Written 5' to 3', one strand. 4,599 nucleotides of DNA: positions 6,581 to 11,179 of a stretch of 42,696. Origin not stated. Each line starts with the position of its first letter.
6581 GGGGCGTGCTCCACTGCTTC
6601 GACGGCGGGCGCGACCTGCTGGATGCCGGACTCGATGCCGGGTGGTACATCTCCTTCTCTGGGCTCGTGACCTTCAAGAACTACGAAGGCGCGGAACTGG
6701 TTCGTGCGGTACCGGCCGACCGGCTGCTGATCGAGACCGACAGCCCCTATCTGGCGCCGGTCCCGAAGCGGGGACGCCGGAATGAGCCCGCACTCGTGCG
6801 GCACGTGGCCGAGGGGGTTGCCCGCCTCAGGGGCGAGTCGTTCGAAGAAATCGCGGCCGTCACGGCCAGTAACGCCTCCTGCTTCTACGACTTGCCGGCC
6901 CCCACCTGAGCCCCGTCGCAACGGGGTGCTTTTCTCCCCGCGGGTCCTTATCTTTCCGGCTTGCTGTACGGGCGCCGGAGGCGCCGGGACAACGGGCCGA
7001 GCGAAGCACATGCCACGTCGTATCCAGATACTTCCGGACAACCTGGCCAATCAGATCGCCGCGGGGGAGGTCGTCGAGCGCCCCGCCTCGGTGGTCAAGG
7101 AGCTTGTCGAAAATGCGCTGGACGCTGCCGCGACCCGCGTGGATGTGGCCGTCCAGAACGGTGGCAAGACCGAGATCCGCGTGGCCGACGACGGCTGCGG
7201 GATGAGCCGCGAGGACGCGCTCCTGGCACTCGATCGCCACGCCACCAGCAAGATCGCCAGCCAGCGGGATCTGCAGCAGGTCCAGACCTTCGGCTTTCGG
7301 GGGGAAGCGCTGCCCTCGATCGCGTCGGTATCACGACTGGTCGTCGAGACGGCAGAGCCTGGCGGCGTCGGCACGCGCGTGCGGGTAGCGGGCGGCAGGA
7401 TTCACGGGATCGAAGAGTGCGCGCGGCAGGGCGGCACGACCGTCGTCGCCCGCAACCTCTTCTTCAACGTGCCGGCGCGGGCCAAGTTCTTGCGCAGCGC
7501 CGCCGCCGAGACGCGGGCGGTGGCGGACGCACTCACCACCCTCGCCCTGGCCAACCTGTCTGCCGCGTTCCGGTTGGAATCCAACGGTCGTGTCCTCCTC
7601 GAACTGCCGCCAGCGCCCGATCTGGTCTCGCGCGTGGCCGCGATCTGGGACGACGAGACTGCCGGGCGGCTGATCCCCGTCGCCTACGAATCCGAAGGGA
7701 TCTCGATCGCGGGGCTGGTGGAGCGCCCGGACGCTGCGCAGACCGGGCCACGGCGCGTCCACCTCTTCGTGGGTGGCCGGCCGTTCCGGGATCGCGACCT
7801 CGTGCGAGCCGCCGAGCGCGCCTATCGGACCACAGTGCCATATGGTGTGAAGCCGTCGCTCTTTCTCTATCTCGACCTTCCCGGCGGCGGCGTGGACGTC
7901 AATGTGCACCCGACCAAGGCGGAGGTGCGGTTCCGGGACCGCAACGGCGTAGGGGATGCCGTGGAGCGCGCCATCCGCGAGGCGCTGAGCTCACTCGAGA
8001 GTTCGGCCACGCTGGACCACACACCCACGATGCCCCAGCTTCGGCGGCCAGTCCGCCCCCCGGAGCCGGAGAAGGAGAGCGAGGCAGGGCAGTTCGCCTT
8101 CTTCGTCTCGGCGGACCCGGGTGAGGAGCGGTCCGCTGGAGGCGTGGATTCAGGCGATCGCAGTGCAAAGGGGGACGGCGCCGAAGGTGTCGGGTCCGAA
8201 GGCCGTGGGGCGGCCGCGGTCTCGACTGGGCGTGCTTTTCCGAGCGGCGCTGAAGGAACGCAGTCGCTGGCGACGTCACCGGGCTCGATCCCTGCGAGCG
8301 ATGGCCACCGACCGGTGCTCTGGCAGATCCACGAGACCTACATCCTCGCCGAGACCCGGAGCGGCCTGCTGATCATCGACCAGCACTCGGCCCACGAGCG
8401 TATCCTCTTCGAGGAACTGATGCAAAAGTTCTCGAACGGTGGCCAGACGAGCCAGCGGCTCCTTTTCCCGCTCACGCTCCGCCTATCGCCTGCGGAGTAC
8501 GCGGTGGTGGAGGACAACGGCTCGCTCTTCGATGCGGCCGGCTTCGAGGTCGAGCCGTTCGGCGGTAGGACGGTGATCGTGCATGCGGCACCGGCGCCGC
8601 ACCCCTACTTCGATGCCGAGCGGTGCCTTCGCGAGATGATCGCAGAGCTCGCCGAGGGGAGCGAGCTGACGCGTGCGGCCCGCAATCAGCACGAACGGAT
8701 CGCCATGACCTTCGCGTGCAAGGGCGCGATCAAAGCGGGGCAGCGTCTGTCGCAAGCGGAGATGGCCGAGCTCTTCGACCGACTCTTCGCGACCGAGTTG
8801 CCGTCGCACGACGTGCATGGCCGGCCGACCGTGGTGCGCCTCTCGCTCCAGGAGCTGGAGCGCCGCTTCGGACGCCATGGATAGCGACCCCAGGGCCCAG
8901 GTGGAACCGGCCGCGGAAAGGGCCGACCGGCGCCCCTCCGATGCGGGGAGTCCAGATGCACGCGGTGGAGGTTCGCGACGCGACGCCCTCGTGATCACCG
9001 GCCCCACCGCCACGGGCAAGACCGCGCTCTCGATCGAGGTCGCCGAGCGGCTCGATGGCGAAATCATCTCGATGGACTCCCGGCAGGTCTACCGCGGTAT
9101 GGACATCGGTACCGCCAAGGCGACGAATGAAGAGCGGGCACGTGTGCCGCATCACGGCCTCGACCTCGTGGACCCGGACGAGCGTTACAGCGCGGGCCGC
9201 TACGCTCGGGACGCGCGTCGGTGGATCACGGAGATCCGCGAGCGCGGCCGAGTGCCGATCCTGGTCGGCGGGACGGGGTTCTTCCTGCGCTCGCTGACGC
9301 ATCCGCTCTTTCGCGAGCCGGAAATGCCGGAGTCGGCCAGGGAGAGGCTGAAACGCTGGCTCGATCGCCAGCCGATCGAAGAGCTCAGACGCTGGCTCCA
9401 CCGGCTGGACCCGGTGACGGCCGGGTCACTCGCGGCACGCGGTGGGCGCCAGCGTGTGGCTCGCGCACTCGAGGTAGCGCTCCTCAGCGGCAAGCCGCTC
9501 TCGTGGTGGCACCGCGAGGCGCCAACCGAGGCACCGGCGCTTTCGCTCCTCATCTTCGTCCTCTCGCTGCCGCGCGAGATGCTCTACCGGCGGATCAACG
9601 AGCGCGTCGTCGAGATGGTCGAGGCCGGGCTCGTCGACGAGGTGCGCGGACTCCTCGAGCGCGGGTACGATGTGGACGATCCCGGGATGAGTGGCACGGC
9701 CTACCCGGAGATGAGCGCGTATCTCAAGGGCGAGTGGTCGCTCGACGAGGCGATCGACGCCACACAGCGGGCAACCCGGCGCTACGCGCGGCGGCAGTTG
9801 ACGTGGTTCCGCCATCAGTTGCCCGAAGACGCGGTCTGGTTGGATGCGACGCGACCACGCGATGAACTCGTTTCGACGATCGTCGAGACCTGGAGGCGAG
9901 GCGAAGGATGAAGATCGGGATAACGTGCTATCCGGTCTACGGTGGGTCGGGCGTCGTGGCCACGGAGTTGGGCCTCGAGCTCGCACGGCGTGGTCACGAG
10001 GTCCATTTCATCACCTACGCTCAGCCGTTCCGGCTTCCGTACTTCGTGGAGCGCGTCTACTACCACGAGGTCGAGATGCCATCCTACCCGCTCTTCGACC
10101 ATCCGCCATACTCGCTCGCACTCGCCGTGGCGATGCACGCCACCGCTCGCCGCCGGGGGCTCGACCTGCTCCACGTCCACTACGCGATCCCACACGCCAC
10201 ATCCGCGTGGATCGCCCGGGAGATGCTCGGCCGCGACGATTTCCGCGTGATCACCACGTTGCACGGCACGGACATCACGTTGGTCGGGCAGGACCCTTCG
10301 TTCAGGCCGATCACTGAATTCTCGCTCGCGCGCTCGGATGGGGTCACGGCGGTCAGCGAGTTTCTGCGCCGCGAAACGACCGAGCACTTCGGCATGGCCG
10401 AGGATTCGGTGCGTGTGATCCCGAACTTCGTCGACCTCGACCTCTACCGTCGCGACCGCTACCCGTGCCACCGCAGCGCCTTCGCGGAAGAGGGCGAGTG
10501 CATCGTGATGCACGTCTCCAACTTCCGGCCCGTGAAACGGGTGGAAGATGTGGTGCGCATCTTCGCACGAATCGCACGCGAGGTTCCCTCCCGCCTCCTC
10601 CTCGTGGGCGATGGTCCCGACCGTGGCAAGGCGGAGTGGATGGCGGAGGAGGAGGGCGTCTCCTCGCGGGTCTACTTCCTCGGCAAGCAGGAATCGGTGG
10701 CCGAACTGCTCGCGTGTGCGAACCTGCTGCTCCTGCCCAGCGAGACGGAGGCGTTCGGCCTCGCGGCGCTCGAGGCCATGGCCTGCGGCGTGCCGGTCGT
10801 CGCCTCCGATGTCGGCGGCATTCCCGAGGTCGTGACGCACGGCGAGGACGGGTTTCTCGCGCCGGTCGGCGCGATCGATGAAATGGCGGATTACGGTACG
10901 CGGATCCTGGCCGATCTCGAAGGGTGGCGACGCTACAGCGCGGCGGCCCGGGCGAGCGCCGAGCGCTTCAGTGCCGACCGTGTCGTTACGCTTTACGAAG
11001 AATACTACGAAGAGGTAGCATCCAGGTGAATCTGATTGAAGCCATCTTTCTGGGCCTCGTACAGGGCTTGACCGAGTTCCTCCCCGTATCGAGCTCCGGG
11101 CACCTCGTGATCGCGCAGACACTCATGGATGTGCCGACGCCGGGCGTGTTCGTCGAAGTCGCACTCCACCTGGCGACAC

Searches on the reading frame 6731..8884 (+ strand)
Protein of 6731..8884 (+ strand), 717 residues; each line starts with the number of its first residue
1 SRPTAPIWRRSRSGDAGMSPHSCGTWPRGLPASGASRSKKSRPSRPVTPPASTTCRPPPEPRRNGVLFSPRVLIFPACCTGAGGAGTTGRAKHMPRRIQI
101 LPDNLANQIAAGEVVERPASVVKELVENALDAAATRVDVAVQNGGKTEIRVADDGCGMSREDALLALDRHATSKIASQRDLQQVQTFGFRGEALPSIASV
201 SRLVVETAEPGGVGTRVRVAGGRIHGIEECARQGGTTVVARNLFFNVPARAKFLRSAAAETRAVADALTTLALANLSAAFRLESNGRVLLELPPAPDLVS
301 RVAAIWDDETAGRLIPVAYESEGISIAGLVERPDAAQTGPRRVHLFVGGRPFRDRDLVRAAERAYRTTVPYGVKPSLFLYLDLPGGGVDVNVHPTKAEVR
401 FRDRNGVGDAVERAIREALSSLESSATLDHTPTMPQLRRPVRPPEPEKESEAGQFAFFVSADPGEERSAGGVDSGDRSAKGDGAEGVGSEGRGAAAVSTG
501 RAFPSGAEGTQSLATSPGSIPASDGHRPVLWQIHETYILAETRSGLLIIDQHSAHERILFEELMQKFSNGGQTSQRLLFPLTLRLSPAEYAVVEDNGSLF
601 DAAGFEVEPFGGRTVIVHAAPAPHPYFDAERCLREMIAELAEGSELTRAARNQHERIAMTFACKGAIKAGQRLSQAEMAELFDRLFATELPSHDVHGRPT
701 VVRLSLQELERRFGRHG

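Call 55: search_protein_families(library=pfam, proteins=[window:6731-8884:+], max_evalue=0.001)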
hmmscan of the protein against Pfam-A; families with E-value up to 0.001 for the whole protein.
window:6731-8884:+ (717 aa): 4 families
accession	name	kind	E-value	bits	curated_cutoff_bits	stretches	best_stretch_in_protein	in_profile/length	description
PF08676.16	MutL_C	-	2.4e-42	144.4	25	1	531-673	2-142/142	MutL C terminal dimerisation domain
PF01119.25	DNA_mis_repair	-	5.8e-28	97.3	26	1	303-419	2-118/119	DNA mismatch repair protein, C-terminal domain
PF13589.12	HATPase_c_3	-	2.1e-12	47.7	25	1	119-211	4-96/137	Histidine kinase-, DNA gyrase B-, and HSP90-like ATPase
PF02518.31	HATPase_c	-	8.9e-09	36.2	26.4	1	116-239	4-104/111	Histidine kinase-, DNA gyrase B-, and HSP90-like ATPase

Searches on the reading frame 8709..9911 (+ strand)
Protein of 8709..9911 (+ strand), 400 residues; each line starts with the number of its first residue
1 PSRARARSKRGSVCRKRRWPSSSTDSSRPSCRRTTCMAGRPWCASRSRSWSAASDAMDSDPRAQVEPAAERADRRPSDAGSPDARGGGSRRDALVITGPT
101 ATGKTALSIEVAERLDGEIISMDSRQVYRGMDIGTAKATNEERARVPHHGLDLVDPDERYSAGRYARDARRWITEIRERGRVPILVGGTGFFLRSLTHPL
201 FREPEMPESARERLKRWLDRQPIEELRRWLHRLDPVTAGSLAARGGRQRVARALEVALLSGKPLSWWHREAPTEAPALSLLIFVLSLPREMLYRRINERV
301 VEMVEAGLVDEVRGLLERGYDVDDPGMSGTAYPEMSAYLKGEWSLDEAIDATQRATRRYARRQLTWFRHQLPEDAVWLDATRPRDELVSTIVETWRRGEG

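Call 55: search_protein_families(library=pfam, proteins=[window:8709-9911:+], max_evalue=0.001)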
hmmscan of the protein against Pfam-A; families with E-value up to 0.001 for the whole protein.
window:8709-9911:+ (400 aa): 2 families
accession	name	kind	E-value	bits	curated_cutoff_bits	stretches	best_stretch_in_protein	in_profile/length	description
PF01715.23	IPPT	-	1e-80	271.3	23.6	1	126-370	1-243/243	IPP transferase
PF01745.22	IPT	-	7.2e-06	26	20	1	94-142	4-52/233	Isopentenyl transferase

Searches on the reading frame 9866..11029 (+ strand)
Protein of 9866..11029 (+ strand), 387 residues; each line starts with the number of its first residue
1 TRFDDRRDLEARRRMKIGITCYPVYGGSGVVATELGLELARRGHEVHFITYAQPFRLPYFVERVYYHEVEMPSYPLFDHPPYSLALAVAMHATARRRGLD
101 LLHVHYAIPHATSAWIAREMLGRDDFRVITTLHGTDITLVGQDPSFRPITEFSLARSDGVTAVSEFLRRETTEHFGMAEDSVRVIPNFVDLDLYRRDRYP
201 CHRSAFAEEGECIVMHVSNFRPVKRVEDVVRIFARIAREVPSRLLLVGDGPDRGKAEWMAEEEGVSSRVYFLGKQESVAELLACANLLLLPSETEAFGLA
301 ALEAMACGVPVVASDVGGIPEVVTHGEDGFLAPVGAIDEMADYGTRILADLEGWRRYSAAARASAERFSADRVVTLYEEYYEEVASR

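Call 55: search_protein_families(library=pfam, proteins=[window:9866-11029:+], max_evalue=0.001)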
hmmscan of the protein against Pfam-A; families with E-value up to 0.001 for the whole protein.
window:9866-11029:+ (387 aa): 7 families
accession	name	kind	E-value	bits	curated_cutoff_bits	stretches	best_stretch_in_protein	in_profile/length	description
PF00534.26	Glycos_transf_1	-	2.8e-36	125.1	26.4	1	207-362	11-170/172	Glycosyl transferases group 1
PF13692.12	Glyco_trans_1_4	-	1.4e-34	119.8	27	1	213-350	3-142/142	Glycosyl transferases group 1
PF13439.12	Glyco_transf_4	-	1.4e-33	116.8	28.5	1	25-192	1-169/170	Glycosyltransferase Family 4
PF13579.12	Glyco_trans_4_4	-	1.1e-21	78.3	29.7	1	26-187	1-157/158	Glycosyl transferase 4-like domain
PF20706.3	GT4-conflict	-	5.2e-14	52.5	26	1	155-325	145-322/385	Family 4 Glycosyltransferase in conflict systems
PF13477.12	Glyco_trans_4_2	-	3.1e-10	40.8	23.4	1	36-163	17-138/139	Glycosyl transferase 4-like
PF13524.12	Glyco_trans_1_2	-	7.3e-05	23.2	25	1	278-365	40-129/144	Glycosyl transferase-like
